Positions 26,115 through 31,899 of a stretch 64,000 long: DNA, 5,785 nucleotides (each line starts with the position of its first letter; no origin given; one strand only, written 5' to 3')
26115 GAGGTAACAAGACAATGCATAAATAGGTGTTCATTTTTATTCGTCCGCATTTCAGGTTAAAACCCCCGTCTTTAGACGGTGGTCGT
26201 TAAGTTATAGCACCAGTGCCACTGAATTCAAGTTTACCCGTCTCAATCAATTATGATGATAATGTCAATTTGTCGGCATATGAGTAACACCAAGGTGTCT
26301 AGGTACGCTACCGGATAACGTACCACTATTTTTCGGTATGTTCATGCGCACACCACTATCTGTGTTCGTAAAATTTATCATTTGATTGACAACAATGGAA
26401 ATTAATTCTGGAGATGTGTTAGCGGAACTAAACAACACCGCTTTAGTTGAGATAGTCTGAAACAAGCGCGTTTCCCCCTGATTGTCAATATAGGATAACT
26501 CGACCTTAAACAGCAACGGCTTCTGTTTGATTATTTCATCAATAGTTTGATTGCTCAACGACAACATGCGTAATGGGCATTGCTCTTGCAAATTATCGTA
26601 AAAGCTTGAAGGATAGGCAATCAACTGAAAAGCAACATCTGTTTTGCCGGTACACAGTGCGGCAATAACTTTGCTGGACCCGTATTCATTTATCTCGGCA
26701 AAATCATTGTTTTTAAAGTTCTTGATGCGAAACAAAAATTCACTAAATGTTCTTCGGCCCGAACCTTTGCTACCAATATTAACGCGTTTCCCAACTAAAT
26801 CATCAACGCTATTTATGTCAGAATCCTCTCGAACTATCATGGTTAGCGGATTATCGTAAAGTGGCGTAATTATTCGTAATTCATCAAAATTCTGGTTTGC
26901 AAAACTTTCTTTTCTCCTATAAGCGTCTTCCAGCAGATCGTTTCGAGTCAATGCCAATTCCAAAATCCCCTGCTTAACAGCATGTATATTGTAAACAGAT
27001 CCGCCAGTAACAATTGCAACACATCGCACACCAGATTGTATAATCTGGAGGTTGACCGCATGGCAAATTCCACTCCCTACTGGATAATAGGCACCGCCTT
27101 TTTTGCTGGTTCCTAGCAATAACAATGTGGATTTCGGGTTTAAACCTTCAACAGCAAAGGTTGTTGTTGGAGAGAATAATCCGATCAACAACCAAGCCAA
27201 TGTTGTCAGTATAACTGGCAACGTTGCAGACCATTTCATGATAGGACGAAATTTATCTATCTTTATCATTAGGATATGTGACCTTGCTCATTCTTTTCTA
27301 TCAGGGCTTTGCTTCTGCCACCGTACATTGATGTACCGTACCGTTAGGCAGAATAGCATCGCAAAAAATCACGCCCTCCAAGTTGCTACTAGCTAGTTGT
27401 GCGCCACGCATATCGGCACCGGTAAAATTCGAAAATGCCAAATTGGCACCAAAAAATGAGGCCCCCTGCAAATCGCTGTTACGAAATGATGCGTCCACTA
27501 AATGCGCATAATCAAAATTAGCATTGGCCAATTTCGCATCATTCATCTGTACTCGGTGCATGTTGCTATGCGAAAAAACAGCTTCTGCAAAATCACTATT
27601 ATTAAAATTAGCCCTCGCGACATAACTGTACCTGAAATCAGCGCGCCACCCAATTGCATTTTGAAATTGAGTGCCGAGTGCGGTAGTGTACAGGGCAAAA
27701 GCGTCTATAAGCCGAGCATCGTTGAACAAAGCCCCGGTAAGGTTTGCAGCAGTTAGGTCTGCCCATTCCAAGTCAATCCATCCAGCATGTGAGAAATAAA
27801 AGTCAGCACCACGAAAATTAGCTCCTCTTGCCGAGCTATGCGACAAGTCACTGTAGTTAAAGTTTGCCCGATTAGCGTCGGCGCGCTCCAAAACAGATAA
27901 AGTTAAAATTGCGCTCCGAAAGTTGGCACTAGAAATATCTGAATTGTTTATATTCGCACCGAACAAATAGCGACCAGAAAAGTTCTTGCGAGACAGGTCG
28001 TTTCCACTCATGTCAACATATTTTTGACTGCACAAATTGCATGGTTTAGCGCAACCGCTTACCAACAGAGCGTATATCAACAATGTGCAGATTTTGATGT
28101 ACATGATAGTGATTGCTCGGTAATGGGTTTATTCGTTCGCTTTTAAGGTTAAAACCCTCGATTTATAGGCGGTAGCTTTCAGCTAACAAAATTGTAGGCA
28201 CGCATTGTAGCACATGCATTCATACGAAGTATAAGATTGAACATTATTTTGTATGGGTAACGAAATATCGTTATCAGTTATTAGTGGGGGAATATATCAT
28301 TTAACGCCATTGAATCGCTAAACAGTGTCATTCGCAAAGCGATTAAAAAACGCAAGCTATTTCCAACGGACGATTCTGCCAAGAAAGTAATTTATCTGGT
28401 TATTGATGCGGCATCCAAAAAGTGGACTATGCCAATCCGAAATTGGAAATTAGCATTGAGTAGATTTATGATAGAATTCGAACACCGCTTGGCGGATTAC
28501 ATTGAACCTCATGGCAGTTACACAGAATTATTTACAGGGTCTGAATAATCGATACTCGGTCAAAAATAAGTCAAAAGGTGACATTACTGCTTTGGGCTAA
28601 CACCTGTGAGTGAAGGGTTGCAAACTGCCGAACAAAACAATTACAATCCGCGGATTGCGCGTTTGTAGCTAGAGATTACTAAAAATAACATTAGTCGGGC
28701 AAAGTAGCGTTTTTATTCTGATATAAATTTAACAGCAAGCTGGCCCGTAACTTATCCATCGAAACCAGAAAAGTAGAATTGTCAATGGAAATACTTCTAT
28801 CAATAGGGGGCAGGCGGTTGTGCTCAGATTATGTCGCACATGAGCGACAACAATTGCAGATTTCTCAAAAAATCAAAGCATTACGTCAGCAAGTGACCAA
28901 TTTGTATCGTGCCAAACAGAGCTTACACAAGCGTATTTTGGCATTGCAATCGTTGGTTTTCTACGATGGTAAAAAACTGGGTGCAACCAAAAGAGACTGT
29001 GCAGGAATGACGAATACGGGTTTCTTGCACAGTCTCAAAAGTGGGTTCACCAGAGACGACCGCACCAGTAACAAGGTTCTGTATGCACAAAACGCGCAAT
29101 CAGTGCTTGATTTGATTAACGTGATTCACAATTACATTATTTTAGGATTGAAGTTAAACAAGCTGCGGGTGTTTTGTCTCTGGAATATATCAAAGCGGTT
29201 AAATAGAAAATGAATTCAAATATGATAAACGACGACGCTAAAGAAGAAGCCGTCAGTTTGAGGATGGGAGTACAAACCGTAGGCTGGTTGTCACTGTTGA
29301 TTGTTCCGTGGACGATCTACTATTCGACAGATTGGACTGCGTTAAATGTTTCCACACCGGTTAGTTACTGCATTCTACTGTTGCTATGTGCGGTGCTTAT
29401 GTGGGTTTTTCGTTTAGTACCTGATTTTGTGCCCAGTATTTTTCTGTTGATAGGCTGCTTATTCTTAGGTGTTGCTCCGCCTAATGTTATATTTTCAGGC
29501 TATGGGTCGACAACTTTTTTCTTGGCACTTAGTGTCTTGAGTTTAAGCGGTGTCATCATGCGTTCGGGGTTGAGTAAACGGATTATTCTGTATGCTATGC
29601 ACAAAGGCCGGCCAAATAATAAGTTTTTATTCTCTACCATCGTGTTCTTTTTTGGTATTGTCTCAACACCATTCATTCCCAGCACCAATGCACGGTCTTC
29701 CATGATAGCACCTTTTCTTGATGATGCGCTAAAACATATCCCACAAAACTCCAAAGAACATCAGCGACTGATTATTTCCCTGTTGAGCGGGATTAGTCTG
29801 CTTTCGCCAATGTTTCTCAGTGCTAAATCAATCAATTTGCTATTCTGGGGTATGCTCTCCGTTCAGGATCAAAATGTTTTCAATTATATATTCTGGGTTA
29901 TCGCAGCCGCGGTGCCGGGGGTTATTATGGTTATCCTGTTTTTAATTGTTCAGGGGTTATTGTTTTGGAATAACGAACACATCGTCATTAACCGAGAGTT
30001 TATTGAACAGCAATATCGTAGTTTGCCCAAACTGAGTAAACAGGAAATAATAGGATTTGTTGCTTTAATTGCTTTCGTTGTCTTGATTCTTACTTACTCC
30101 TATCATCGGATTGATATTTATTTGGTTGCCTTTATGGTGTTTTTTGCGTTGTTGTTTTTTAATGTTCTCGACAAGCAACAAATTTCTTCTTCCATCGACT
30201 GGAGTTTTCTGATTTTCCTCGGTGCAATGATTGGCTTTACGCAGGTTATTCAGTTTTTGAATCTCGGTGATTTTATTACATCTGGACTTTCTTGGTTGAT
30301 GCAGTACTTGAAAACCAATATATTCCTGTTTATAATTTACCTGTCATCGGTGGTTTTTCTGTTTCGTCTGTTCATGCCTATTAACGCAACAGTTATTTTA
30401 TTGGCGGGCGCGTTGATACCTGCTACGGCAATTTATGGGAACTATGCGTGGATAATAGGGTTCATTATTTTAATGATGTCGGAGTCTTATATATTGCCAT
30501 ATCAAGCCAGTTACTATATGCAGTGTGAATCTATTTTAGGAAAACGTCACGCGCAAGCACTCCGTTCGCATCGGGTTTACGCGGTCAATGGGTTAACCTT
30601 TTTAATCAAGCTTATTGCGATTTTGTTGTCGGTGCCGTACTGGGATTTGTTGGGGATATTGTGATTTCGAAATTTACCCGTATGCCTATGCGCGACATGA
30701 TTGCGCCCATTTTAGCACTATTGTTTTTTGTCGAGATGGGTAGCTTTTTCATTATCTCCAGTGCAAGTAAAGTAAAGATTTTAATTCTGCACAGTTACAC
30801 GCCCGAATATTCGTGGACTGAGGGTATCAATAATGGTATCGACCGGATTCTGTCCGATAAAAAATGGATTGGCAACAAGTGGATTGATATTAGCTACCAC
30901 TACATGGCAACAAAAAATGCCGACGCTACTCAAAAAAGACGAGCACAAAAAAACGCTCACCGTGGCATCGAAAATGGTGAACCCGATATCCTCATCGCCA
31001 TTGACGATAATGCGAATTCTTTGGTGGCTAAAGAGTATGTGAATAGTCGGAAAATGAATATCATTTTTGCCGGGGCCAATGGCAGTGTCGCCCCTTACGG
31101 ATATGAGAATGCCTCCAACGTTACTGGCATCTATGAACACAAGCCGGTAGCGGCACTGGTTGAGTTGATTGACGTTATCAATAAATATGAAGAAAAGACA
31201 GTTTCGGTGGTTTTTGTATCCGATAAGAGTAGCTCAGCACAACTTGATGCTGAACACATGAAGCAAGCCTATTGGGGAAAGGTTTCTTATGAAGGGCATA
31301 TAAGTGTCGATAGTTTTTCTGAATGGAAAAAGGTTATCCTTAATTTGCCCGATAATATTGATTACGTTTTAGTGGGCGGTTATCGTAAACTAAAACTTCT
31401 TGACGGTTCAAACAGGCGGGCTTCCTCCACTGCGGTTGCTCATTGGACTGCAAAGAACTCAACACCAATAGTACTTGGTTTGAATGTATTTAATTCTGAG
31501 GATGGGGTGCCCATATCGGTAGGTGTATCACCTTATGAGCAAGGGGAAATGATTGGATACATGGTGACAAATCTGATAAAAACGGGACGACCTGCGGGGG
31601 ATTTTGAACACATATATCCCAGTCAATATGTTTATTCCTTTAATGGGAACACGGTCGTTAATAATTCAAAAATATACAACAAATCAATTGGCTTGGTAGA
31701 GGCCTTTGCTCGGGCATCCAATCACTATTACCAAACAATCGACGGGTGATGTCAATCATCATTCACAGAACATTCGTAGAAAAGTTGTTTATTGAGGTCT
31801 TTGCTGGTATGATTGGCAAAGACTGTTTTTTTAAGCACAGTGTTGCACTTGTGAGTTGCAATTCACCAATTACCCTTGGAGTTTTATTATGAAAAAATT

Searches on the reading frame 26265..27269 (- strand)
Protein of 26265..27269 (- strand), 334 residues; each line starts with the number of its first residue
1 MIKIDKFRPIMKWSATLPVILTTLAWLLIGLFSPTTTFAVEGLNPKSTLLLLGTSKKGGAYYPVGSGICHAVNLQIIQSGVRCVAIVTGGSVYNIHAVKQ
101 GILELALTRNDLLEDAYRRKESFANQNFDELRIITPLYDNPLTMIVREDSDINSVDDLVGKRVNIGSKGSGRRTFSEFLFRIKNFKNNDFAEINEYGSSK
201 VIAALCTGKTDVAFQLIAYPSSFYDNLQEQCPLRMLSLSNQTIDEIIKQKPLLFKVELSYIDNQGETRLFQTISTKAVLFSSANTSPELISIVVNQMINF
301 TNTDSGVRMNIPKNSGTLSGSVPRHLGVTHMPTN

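Call 14: search_protein_families(library=ncbifam, proteins=[window:26265-27269:-], max_evalue=0.00001)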
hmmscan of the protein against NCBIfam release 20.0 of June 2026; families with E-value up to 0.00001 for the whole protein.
window:26265-27269:- (334 aa): 1 family
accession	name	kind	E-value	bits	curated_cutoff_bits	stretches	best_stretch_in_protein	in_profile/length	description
TIGR02122.1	TRAP_TAXI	subfamily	2.2e-47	161.5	84.35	1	32-299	13-280/320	TAXI family TRAP transporter solute-binding subunit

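Call 41: search_protein_families(library=pfam, proteins=[window:26265-27269:-], max_evalue=0.01)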
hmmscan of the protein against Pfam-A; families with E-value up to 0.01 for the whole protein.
window:26265-27269:- (334 aa): 4 families
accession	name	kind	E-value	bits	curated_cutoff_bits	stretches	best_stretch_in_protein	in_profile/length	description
PF16868.10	NMT1_3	-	1.3e-44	153.4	27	1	52-297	1-247/289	NMT1-like family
PF12974.12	Phosphonate-bd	-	4.1e-07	30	27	1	143-229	88-172/242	ABC transporter, phosphonate, periplasmic substrate-binding protein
PF09084.16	NMT1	-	1.2e-05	25.7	20.5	1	133-215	66-146/216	NMT1/THI5 like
PF12727.12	PBP_like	-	0.0051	16.4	27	1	84-216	13-151/193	PBP superfamily domain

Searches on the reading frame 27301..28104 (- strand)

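Call 14: search_protein_families(library=ncbifam, proteins=[window:27301-28104:-], max_evalue=0.00001)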
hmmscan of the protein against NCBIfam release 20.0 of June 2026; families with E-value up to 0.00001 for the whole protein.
window:27301-28104:- (267 aa): 15 families
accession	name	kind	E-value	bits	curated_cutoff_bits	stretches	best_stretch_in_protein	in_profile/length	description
NF047416.1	penta_HetL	equivalog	3.1e-24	85.6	260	1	38-246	11-217/218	heterocyst differentiation pentapeptide repeat protein HetL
NF052603.1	penta_Alr5209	equivalog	1.1e-22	80.3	125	2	177-255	15-93/113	Alr5209 family pentapeptide repeat protein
NF011743.0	PRK15196.1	equivalog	5.5e-17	61.7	354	2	35-180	172-317/350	type III secretion system effector PipB2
NF011744.0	PRK15197.1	equivalog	6.4e-15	55.1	274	2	26-133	150-252/291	SPI-2 type III secretion system effector PipB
NF012152.0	penta_rpt_QnrC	exception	1.7e-14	54.4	500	2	29-128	10-105/221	QnrC family quinolone resistance pentapeptide repeat protein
NF033086.2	penta_rpt_Qnr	equivalog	3e-13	50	240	1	161-255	6-101/211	Qnr family pentapeptide repeat protein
NF033375.2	penta_rpt_QnrE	exception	1.5e-12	47.9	480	1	111-243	70-197/214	QnrE family quinolone resistance pentapeptide repeat protein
NF012151.0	penta_rpt_QnrAS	exception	1e-11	45.3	490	1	152-245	13-107/218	QnrAS family quinolone resistance pentapeptide repeat protein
NF000421.1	penta_rpt_QnrVC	exception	1.5e-11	44.7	460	1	156-249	12-101/218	QnrVC family quinolone resistance pentapeptide repeat protein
NF000420.1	penta_rpt_QnrB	exception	2.3e-11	44.1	460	0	30-148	28-147/214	QnrB family quinolone resistance pentapeptide repeat protein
NF038182.1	penta_rpt_SmQnr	exception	1.4e-09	38.1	460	1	154-245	99-190/215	SmQnr family pentapeptide repeat protein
NF000071.4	penta_rpt_QnrA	exception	1.6e-09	37.9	450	1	160-259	11-111/218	QnrA family quinolone resistance pentapeptide repeat protein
NF000139.2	penta_rpt_QnrD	exception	2.2e-09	37.6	425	1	112-239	51-183/214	QnrD family quinolone resistance pentapeptide repeat protein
NF000056.3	penta_rpt_QnrS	exception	1.2e-07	31.7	460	0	156-250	7-102/218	QnrS family quinolone resistance pentapeptide repeat protein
NF011904.1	PRK15377.1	subfamily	1.6e-06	26.8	500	0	30-102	19-92/606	type III secretion system effector HECT-type E3 ubiquitin transferase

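Call 41: search_protein_families(library=pfam, proteins=[window:27301-28104:-], max_evalue=0.01)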
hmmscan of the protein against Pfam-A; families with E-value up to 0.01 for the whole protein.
window:27301-28104:- (267 aa): 5 families
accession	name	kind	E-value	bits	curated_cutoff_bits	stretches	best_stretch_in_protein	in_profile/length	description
PF00805.28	Pentapeptide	-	7e-34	115.4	20.2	7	215-252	1-38/40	Pentapeptide repeats (8 copies)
PF13599.13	Pentapeptide_4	-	2.9e-25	88.6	38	3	164-236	5-77/78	Pentapeptide repeat region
PF13576.12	Pentapeptide_3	-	9.8e-12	45.3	27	0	62-105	1-47/48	Pentapeptide repeats (9 copies)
PF25296.1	Decapeptide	-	2.4e-06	27.7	45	2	178-239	3-64/74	Decapeptide repeat region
PF23894.2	LD_SV2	-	0.0013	19.5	29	1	167-232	22-87/92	SV2A/B/C luminal domain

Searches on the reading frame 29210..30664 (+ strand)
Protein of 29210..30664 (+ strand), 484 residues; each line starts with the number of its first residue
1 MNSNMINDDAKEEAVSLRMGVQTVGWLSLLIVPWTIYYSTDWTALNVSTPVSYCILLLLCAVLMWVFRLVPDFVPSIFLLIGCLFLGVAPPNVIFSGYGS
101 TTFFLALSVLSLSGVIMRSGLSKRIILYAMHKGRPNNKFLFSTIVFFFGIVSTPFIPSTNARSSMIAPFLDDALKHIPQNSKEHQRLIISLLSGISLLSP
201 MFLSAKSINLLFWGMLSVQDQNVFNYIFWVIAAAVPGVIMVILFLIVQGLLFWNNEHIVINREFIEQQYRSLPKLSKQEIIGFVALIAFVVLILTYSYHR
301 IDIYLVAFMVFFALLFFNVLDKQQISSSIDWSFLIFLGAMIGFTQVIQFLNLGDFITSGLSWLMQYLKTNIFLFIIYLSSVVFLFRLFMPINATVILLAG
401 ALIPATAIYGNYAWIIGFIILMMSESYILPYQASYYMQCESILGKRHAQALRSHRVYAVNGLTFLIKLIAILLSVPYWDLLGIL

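Call 3: search_protein_families(library=pfam, proteins=[window:29210-30664:+], max_evalue=1)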
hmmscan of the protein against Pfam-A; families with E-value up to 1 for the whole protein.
window:29210-30664:+ (484 aa): 2 families
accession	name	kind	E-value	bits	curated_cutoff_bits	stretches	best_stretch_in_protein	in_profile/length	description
PF00939.25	Na_sulph_symp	-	4.6e-23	82.4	27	1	52-484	31-472/472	Sodium:sulfate symporter transmembrane region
PF03600.22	CitMHS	-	5.6e-16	59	31.9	1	63-405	2-317/336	Citrate transporter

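Call 4: search_protein_families(library=ncbifam, proteins=[window:29210-30664:+], max_evalue=1)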
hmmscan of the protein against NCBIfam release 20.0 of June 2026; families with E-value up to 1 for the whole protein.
window:29210-30664:+ (484 aa): 2 families
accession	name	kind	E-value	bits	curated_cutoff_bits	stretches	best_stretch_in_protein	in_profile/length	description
TIGR00785.1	dass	subfamily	1.7e-26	92.9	198.6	1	52-431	11-402/444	DASS family sodium-coupled anion symporter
NF011874.0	PRK15347.1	equivalog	0.055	11.4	852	1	12-68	262-318/921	two component system sensor kinase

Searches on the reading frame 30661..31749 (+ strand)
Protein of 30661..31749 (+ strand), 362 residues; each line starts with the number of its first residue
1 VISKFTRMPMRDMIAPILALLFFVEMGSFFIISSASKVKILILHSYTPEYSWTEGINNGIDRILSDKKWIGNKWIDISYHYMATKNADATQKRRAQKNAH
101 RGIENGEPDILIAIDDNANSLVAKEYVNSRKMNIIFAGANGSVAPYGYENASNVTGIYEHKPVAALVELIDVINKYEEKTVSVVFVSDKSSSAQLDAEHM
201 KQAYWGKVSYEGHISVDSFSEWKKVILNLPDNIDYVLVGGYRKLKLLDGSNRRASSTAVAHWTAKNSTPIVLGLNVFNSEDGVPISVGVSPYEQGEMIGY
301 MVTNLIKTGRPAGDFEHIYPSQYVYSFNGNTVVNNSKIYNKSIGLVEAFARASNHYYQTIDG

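Call 3: search_protein_families(library=pfam, proteins=[window:30661-31749:+], max_evalue=1)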
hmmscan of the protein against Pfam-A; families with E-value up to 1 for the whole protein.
window:30661-31749:+ (362 aa): 2 families
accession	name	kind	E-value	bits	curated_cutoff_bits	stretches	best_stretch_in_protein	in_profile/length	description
PF04392.18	ABC_sub_bind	-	1.4e-05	25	25.9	1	82-316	37-258/293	ABC transporter substrate binding protein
PF00318.25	Ribosomal_S2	-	0.093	12.4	26.1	0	140-195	16-71/216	Ribosomal protein S2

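Call 4: search_protein_families(library=ncbifam, proteins=[window:30661-31749:+], max_evalue=1)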
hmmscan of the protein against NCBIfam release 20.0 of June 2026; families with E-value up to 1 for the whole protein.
window:30661-31749:+ (362 aa): 1 family
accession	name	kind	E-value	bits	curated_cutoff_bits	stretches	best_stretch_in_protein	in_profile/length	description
NF041285.1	ABC_SBP_TrpX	equivalog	1e-08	34.7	390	1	38-310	31-285/322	tryptophan ABC transporter substrate-binding protein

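Call 13: list_cluster_members(proteins=[P0003, P0001, P0002, P0004, P0005, P0006, window:30661-31749:+, window:29210-30664:+])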
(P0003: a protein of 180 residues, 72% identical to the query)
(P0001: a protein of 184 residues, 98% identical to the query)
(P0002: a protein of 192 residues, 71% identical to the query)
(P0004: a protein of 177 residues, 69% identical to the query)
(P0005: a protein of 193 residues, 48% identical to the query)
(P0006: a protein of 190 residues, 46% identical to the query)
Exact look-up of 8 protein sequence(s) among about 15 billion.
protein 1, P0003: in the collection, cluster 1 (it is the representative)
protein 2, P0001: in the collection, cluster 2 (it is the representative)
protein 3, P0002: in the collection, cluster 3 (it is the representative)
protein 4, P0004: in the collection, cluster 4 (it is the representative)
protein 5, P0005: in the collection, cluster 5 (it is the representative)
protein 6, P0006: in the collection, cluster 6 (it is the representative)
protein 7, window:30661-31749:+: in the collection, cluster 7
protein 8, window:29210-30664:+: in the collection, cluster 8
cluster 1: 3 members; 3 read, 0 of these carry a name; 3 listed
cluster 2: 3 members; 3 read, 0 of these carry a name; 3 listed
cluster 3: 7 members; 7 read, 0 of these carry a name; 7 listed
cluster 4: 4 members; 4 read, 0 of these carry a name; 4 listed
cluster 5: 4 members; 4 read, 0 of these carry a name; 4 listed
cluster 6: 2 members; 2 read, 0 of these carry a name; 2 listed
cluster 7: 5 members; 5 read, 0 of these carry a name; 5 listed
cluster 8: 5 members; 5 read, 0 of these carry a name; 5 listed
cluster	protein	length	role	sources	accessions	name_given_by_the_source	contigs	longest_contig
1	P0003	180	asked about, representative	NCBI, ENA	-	-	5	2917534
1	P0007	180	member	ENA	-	-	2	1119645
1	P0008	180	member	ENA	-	-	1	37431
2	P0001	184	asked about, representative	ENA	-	-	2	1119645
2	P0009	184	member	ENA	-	-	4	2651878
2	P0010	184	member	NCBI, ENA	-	-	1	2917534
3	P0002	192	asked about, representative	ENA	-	-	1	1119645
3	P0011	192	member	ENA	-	-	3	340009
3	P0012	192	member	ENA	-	-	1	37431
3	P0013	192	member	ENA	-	-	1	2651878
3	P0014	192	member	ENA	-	-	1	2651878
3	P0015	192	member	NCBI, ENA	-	-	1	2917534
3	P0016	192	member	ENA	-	-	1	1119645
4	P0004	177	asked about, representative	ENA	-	-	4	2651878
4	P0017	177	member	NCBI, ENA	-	-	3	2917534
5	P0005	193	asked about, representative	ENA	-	-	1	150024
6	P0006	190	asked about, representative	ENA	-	-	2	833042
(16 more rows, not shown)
